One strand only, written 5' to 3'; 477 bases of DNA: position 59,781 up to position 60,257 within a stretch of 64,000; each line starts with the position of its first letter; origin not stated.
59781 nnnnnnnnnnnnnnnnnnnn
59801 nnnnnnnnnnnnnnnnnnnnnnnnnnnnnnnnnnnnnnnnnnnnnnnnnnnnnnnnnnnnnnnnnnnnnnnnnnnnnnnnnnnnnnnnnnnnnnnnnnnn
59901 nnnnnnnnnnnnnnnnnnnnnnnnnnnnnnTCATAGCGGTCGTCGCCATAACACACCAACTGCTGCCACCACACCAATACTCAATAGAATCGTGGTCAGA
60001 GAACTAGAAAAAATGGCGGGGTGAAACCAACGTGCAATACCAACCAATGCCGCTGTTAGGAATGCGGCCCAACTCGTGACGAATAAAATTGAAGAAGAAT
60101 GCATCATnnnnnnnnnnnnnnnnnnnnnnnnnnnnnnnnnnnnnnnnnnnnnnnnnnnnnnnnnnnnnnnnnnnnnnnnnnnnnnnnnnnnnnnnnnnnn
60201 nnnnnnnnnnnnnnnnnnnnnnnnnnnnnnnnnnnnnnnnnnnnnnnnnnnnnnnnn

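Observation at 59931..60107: Unlisted 58 aa two-helix membrane ORF bridged to both neighbours by ATGA overlaps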

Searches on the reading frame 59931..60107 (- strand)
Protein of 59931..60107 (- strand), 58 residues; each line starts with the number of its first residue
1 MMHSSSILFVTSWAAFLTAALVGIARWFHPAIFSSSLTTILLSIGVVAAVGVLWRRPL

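Call 3: search_protein_families(library=pfam, proteins=[window:59931-60107:-], max_evalue=0.1)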
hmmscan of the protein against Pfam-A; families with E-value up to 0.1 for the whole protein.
window:59931-60107:- (58 aa): 0 families

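Call 5: find_homologous_proteins(query=window:59931-60107:-, max_evalue=0.01)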
Query window:59931-60107:- (58 aa): 1 proteins with E <= 0.01 among 2 candidates.
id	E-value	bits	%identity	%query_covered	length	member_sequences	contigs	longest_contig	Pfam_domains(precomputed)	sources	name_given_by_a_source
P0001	8.6e-28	112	100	100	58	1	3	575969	-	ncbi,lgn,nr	ncbi:MAG: hypothetical protein HYZ61_00255 [Candidatus Andersenbacteria bacterium]|nr:hypothetical p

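Call 12: find_encoding_contigs(protein=P0001, flank=3000)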
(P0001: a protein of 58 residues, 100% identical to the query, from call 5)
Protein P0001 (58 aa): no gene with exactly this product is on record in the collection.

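Call 27: find_homologous_proteins(query=A3, max_evalue=10)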
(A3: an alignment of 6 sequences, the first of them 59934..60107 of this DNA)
Query A3 (6 sequences) (58 aa, profile of the alignment): 15 proteins with E <= 10 among 491 candidates.
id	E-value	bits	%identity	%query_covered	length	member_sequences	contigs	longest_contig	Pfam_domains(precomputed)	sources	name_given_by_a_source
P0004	2.0e-21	93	42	45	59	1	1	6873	-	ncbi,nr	ncbi:MAG TPA: hypothetical protein VLG69_00325 [Candidatus Andersenbacteria bacterium]|nr:hypothetic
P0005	2.3e-19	87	29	90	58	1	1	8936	-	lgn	-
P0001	2.6e-19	87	100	100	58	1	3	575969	-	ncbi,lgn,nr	ncbi:MAG: hypothetical protein HYZ61_00255 [Candidatus Andersenbacteria bacterium]|nr:hypothetical p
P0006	6.4e-19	85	32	43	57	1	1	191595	-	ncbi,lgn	ncbi:MAG: hypothetical protein WEA04_00280 [Candidatus Andersenbacteria bacterium]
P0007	1.5e-17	81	56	43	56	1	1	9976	-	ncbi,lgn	-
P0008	1.7e-17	81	25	74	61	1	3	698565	-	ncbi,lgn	-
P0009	1.6e-10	58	48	43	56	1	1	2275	-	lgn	-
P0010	1.2e-7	49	42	78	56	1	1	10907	-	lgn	-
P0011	2.2e-7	48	49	67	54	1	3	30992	-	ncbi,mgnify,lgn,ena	ncbi:MAG: hypothetical protein AAB538_00205 [Patescibacteria group bacterium]|mgnify:CR=1 FL=1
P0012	7.8e-7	47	38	72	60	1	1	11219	-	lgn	-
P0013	3.8e-6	44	55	38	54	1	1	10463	-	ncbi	ncbi:MAG: hypothetical protein WEC84_05035 [Candidatus Andersenbacteria bacterium]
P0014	3.9e-6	44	46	64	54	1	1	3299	-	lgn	-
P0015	2.7e-3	35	46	66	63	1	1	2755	-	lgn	-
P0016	7.5e-3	34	38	64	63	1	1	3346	-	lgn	-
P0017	4.0e-2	32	85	22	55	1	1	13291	-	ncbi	-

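Call 28: search_protein_representatives(protein=window:59931-60107:-)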
Query: 58 residues. Proteins with E-value up to 0.001 (for the whole library): 5; up to 1e-10: 2; up to 1e-30: 0. The best 5 are listed.
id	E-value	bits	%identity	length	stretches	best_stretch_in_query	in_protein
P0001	2.7e-28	111.8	100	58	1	1-58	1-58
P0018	1.9e-12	62.3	36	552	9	23-47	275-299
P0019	1.9e-06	43.6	37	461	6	31-58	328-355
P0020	3.5e-05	39.6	41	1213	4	20-46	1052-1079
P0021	2.9e-04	36.7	42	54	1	8-55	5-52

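Call 30: find_encoding_contigs(protein=P0011, flank=5000, max_places=2)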
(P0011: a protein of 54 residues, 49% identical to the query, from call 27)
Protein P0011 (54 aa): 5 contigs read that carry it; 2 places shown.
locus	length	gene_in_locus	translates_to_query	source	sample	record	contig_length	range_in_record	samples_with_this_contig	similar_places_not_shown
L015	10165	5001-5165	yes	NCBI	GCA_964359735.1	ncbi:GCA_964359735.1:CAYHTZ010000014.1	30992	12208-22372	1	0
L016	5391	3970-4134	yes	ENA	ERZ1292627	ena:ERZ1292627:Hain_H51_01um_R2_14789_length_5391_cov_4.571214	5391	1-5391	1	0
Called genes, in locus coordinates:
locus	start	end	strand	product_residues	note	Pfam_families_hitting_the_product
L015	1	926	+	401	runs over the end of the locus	PF13439:Glyco_transf_4 (faint), PF13579:Glyco_trans_4_4, PF00534:Glycos_transf_1 (weak), PF13692:Glyco_trans_1_4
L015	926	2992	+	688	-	-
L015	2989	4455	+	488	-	PF01554:MatE, PF01943:Polysacc_synt, PF13440:Polysacc_synt_3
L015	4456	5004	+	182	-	-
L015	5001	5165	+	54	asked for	-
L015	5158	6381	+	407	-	-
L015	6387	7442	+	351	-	PF03023:MurJ, PF13440:Polysacc_synt_3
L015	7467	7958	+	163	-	PF03023:MurJ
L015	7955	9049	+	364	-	-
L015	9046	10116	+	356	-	PF01075:Glyco_transf_9 (weak)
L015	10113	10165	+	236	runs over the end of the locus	PF00535:Glycos_transf_2, PF13641:Glyco_tranf_2_3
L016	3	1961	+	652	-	?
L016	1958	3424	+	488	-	PF01554:MatE, PF01943:Polysacc_synt, PF13440:Polysacc_synt_3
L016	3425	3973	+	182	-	-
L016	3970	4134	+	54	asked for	-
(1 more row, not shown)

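Call 31: find_encoding_contigs(protein=P0010, flank=5000, max_places=2)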
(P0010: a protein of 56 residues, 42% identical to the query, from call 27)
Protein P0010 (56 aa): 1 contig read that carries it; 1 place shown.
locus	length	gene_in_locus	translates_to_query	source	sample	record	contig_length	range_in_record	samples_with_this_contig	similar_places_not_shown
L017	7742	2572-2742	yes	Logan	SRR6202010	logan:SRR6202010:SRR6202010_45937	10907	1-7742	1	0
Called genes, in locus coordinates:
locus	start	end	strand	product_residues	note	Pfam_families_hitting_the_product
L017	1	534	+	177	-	?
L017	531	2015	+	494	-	PF01943:Polysacc_synt, PF01554:MatE (weak), PF13440:Polysacc_synt_3, PF03023:MurJ (faint)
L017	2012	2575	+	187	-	-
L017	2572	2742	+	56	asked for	-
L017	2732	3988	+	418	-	-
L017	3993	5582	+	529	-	PF03023:MurJ, PF13440:Polysacc_synt_3, PF01554:MatE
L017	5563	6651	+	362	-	-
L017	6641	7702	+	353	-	PF01075:Glyco_transf_9 (weak)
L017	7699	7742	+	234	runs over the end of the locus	PF00535:Glycos_transf_2, PF13641:Glyco_tranf_2_3 (weak)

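Call 32: find_encoding_contigs(protein=P0012, flank=5000, max_places=2)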
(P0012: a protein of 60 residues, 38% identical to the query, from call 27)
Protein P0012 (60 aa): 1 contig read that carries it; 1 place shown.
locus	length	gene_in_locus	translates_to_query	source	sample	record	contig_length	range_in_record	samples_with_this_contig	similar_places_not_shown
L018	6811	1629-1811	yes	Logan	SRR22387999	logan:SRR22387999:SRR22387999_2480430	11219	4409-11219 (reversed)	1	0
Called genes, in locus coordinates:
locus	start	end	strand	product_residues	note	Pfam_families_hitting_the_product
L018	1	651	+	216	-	?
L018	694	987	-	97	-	-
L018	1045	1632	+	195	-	-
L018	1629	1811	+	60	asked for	-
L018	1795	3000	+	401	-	-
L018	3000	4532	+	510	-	PF03023:MurJ, PF01554:MatE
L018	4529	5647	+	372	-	-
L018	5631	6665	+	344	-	PF01075:Glyco_transf_9 (weak)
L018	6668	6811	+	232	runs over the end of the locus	PF00535:Glycos_transf_2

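Call 33: find_encoding_contigs(protein=P0017, flank=5000, max_places=2)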
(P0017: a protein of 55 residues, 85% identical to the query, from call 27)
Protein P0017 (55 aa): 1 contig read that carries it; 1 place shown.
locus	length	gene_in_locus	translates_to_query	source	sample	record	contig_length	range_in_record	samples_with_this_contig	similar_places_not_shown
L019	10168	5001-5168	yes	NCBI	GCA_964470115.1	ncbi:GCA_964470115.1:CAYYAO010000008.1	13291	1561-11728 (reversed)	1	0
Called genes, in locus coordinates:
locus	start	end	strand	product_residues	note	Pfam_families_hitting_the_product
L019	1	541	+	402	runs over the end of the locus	PF13579:Glyco_trans_4_4 (faint), PF00534:Glycos_transf_1, PF13692:Glyco_trans_1_4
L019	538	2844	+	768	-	-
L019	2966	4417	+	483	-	PF01943:Polysacc_synt, PF13440:Polysacc_synt_3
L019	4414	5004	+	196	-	-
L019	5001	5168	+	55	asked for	-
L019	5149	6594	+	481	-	-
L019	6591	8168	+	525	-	PF03023:MurJ, PF13440:Polysacc_synt_3, PF01554:MatE (weak)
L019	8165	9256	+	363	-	-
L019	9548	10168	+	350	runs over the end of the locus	PF01075:Glyco_transf_9 (faint)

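Call 36: find_encoding_contigs(protein=P0009, flank=3000, max_places=1)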
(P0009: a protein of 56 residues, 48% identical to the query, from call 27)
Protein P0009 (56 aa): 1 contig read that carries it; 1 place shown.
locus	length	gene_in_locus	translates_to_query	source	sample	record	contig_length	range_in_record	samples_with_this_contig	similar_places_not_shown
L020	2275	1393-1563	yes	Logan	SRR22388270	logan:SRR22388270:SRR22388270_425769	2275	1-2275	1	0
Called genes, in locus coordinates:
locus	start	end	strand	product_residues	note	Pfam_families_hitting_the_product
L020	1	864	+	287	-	?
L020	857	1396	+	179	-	-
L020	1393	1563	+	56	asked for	-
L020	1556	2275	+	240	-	?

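Call 37: find_encoding_contigs(protein=P0014, flank=3500, max_places=1)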
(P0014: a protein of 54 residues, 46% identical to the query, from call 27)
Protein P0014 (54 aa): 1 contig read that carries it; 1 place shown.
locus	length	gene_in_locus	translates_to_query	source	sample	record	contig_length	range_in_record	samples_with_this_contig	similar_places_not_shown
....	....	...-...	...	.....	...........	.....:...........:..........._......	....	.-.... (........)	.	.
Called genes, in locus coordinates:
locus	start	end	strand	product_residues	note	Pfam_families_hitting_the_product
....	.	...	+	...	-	?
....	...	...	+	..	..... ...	-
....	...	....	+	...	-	-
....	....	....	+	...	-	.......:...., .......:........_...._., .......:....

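Call 49: search_protein_families(library=ncbifam, proteins=[window:59934-60107:-], max_evalue=1)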
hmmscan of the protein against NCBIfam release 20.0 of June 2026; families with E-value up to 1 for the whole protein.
window:59934-60107:- (58 aa): 0 families

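Call 50: search_protein_families(library=pfam, alignment_id=A6, max_evalue=1)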
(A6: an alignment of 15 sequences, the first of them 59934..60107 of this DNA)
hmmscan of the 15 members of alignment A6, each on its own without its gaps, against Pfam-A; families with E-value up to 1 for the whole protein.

A. member 1, window:59934-60107:- (58 aa): 0 families

B. families by the number of members that match (of 15 scanned): 17 families
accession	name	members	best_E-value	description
PF07332.16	Phage_holin_3_6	1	0.0036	Putative Actinobacterial Holin-X, holin superfamily III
PF19588.4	SxtJ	1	0.014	Saxitoxin biosynthesis operon protein SxtJ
PF05437.17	AzlD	1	0.02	Branched-chain amino acid transport protein (AzlD)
PF23778.1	Phage_holin_2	1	0.042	Putative phage holin family 2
PF02656.20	DUF202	1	0.043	Domain of unknown function (DUF202)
PF16079.10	Phage_holin_5_2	1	0.055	Phage holin family Hol44, in holin superfamily V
PF25612.1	DUF7940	1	0.061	Family of unknown function (DUF7940)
PF12911.12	OppC_N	1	0.069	N-terminal TM domain of oligopeptide transport permease C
PF13880.12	Acetyltransf_13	1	0.072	ESCO1/2 acetyl-transferase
PF24377.1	DUF7533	1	0.092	Family of unknown function (DUF7533)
PF09834.14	DUF2061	1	0.11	Predicted membrane protein (DUF2061)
PF03176.21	MMPL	1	0.14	MMPL family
PF13567.11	DUF4131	1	0.14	Domain of unknown function (DUF4131)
PF00951.23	Arteri_Gl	1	0.14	Arterivirus GL envelope glycoprotein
PF06210.16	DUF1003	1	0.22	Protein of unknown function (DUF1003)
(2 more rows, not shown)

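Call 52: predict_structure(alignment_id=A6)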
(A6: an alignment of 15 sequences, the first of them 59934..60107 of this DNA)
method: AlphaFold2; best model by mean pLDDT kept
length: 58 residues; sequences in the alignment: 15
mean_pLDDT: 91.5   pTM: 0.68
mean pLDDT of the five models: 91.5, 90.4, 89.4, 88.6, 87.3
residues with pLDDT >= 90: 48; 70-90: 8; 50-70: 2; < 50: 0
segments of 3 or more residues with pLDDT < 50: none
pLDDT, mean of each block of 10 residues (from residue 1): 81 96 96 94 95 86
secondary structure, 60 per line:
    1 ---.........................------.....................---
elements in order: H4-28 H35-55

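Call 56: fold_search(model_id=the predicted structure, library=pdb)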
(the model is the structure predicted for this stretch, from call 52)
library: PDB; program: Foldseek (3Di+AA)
matches with E <= 10: 23; with E <= 0.001: 0
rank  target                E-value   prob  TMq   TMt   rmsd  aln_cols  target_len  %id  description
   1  7oci_H                1.7e+00  0.63  0.66  0.18   3.2        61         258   10  Cryo-EM structure of yeast Ost6p containing oligosaccharyltransferase complex (released 2022-02-16)
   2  6ezn_H                2.3e+00  0.38  0.58  0.17   3.4        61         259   15  Cryo-EM structure of the yeast oligosaccharyltransferase (OST) complex (released 2018-01-17)
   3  8agb_F                2.4e+00  0.51  0.65  0.18   3.1        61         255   10  Structure of yeast oligosaccharylransferase complex with lipid-linked oligosaccharide bound (released 2022-12-07)
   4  6ha8_V                4.9e+00  0.15  0.42  0.07   3.2        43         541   19  Cryo-EM structure of the ABCF protein VmlR bound to the Bacillus subtilis ribosome (released 2018-08-29)
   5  5n5e_A                5.2e+00  0.13  0.43  0.26   4.5        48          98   17  Crystal structure of encapsulated ferritin domain from Pyrococcus furiosus PFC_05175 (released 2018-01-24)
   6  9jj8_h                5.9e+00  0.23  0.59  0.41   4.7        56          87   25  Structural insights into the PSI-FCPI supercomplex from the coccolithophore Emiliania huxleyi (released 2025-08-20)
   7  4afl_B                5.9e+00  0.11  0.37  0.23   4.8        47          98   13  The crystal structure of the ING4 dimerization domain reveals the functional organization of the ING family of chromat (released 2012-02-22)
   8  7saz_G                6.7e+00  0.10  0.45  0.45   4.4        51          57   16  Structure of GldLM, the proton-powered motor that drives Type IX protein secretion and gliding motility in Capnocytoph (released 2022-03-23)
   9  4afl_E                6.7e+00  0.09  0.39  0.24   5.0        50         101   12  The crystal structure of the ING4 dimerization domain reveals the functional organization of the ING family of chromat (released 2012-02-22)
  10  6s7o_C                7.1e+00  0.21  0.62  0.48   5.7        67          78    3  Cryo-EM structure of human oligosaccharyltransferase complex OST-A (released 2019-12-18)
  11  7blz_K                7.1e+00  0.11  0.40  0.43   6.1        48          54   12  Red alga C.merolae Photosystem I (released 2022-03-02)
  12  9i6f_C                7.6e+00  0.16  0.61  0.17   3.7        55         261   25  Cryo-EM structure of HIGD2A bound complex IV (released 2025-12-03)
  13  8z5s_r                7.6e+00  0.15  0.58  0.49   6.3        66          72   14  Cryo-EM structure of the proximal rod-export apparatus of the polar flagellar motor (released 2025-10-22)
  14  4afl_C                7.6e+00  0.09  0.37  0.22   4.8        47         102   13  The crystal structure of the ING4 dimerization domain reveals the functional organization of the ING family of chromat (released 2012-02-22)
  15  7uic_b                7.6e+00  0.08  0.39  0.36   3.9        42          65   26  Mediator-PIC Early (Tail A) (released 2023-02-15)
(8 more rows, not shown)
